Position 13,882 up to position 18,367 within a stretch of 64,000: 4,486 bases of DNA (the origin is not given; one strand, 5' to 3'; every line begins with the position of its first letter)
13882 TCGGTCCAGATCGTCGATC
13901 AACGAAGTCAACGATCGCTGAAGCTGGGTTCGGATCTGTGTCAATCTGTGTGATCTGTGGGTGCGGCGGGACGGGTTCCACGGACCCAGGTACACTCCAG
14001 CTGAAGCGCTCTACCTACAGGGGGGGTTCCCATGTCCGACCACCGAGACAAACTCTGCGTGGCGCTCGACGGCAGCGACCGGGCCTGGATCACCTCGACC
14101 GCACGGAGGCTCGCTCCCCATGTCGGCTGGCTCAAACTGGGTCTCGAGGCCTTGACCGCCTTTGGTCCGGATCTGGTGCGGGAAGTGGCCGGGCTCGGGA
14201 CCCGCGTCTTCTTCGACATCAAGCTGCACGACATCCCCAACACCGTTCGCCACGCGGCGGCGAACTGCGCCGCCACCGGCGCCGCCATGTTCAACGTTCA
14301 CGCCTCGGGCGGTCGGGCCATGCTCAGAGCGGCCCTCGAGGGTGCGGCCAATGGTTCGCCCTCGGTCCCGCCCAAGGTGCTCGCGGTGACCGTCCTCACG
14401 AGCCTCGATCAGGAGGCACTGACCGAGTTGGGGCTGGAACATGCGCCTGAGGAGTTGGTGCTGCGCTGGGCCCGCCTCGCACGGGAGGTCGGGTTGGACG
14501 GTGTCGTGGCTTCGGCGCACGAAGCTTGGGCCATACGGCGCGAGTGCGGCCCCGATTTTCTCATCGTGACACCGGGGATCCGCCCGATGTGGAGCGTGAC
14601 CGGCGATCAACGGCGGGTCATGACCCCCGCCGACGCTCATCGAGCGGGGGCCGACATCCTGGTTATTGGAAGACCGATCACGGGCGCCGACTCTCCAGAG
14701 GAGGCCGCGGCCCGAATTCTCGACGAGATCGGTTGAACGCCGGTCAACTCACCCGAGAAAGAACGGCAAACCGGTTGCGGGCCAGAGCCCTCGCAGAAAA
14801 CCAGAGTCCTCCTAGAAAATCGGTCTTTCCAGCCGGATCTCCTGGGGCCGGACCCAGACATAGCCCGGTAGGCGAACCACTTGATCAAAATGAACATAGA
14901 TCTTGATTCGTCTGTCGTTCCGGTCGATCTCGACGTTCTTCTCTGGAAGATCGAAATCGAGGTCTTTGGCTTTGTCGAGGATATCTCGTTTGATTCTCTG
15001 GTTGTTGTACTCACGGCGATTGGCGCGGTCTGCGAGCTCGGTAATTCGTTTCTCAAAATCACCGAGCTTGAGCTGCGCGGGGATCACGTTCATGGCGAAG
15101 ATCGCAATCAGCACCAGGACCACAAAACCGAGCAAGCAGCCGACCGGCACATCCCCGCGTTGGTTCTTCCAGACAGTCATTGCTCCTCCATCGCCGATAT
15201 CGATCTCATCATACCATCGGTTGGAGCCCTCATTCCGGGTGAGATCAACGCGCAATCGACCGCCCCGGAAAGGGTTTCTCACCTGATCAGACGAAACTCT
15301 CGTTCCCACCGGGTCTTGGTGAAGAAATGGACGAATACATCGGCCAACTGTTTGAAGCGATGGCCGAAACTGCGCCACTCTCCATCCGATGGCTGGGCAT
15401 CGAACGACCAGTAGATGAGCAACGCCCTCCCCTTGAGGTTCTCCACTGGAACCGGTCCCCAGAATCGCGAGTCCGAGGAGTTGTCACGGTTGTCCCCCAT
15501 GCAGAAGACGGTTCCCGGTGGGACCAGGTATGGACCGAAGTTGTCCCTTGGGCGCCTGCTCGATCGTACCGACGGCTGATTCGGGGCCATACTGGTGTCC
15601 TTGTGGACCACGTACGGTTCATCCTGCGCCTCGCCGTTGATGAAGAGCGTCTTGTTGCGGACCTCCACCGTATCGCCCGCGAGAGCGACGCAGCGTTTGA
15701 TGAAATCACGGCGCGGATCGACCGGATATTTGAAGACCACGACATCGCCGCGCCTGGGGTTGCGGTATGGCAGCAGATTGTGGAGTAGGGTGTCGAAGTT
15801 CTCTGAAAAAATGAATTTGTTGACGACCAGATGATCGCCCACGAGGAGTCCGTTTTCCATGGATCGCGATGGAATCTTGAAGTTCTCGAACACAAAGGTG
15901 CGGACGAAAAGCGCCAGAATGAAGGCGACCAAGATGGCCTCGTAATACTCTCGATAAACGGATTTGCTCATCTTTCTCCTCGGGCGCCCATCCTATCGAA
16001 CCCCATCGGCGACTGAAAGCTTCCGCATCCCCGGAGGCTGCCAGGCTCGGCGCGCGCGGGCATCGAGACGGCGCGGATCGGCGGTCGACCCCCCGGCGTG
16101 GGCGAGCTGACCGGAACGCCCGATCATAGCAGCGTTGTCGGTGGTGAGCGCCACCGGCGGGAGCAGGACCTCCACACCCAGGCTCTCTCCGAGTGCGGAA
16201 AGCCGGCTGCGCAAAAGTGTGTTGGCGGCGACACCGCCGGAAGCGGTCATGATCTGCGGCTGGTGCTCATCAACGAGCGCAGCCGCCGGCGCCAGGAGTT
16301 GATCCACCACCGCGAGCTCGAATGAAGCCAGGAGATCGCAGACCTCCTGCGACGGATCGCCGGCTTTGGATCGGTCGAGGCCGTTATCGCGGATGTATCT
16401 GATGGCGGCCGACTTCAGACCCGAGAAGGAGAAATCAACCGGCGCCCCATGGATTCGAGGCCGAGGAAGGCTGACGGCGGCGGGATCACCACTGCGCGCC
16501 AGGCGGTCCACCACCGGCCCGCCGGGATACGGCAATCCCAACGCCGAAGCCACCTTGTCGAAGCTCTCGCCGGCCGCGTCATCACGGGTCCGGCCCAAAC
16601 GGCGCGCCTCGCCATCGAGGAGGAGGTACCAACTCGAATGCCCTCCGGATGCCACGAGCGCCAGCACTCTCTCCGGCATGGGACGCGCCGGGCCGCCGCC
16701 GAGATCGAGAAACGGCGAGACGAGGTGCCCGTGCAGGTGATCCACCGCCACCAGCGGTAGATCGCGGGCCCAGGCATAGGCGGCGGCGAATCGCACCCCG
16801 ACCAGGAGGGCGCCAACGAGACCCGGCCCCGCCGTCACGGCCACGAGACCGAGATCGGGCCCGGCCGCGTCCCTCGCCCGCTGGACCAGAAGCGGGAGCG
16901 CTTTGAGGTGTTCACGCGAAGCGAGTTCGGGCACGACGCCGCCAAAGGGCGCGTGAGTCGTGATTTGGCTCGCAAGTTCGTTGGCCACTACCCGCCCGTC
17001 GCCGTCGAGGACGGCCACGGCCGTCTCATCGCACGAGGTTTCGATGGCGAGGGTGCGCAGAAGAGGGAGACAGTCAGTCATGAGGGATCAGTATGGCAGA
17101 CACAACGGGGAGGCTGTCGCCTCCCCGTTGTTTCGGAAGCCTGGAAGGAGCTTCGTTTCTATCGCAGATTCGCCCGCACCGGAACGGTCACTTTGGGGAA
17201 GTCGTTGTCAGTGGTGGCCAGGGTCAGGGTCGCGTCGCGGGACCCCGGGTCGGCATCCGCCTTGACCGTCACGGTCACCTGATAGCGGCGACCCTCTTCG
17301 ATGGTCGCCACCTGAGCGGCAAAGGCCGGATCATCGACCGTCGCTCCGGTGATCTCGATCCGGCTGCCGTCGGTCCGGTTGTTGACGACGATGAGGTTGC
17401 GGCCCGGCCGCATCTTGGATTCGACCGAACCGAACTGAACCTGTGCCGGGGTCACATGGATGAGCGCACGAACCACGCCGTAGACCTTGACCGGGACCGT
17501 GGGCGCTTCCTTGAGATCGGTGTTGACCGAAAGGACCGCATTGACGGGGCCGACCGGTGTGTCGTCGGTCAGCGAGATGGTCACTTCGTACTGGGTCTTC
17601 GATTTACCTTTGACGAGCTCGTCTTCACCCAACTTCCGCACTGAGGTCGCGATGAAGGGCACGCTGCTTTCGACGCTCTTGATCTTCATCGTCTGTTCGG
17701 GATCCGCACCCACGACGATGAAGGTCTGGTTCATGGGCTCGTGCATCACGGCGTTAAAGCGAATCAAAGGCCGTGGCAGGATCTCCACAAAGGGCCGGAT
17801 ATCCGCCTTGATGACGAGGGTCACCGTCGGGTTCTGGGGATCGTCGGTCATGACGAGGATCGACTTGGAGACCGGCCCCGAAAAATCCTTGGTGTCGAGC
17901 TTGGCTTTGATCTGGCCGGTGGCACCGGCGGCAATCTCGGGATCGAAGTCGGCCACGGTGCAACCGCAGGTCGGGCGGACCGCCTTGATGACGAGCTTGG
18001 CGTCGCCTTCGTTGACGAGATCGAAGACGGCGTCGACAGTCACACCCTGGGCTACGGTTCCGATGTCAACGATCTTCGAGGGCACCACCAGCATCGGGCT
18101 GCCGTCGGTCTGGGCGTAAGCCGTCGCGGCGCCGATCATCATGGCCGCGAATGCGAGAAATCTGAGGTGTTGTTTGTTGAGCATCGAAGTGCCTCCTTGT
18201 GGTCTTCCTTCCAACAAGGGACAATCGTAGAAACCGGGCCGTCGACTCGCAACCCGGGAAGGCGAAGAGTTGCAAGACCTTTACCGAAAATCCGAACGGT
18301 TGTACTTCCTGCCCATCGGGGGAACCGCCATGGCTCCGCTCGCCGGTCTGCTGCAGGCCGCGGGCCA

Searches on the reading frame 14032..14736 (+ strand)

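Call 54: search_protein_families(library=pfam, proteins=[window:14032-14736:+], max_evalue=0.00001)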
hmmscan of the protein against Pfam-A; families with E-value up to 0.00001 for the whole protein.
window:14032-14736:+ (234 aa): 1 family
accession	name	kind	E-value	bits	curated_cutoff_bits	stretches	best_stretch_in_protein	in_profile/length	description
PF00215.30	OMPdecase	-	1.4e-61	208.7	27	1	7-229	2-221/221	Orotidine 5'-phosphate decarboxylase / HUMPS family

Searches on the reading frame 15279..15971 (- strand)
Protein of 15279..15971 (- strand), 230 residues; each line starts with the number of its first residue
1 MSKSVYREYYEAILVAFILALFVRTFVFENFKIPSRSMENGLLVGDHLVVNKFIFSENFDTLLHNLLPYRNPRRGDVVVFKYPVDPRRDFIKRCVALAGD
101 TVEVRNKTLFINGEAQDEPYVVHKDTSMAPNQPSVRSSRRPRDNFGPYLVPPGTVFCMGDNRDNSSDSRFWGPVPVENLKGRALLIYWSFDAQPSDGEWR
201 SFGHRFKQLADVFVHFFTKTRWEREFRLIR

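Call 54: search_protein_families(library=pfam, proteins=[window:15279-15971:-], max_evalue=0.00001)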
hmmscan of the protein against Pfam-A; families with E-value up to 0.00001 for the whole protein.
window:15279-15971:- (230 aa): 1 family
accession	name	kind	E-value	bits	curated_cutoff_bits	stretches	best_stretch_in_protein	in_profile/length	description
PF10502.14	Peptidase_S26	-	4.3e-51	173.7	22.9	1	7-188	2-168/168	Signal peptidase, peptidase S26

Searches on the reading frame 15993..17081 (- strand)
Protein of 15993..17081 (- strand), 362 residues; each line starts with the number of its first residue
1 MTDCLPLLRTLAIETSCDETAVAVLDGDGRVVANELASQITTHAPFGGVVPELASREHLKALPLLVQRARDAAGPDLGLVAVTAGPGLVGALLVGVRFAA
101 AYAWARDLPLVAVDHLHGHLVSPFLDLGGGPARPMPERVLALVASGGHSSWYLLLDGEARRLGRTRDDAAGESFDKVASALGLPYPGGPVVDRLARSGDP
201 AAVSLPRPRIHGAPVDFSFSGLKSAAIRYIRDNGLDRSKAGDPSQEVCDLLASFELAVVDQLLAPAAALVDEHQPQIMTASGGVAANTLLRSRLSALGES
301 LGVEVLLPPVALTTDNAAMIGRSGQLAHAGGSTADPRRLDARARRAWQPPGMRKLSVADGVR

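Call 54: search_protein_families(library=pfam, proteins=[window:15993-17081:-], max_evalue=0.00001)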
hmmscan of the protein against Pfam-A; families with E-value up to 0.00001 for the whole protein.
window:15993-17081:- (362 aa): 1 family
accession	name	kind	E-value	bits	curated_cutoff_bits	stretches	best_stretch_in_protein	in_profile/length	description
PF00814.31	TsaD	-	4.8e-73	246.6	24.8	1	31-321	2-263/264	tRNA N6-adenosine threonylcarbamoyltransferase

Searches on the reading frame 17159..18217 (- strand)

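Call 54: search_protein_families(library=pfam, proteins=[window:17159-18217:-], max_evalue=0.00001)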
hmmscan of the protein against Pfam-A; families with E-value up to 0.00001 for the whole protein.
window:17159-18217:- (352 aa): 2 families
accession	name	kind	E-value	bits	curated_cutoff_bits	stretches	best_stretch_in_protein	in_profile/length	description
PF07610.17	DUF1573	-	4.4e-23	81.6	26.1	1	47-139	5-97/98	Protein of unknown function (DUF1573)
PF22544.2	HYDIN_VesB_CFA65-like_Ig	-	2.2e-16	60.3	25.5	1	43-139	3-100/100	HYDIN/CFA65/VesB-like, Ig-like domain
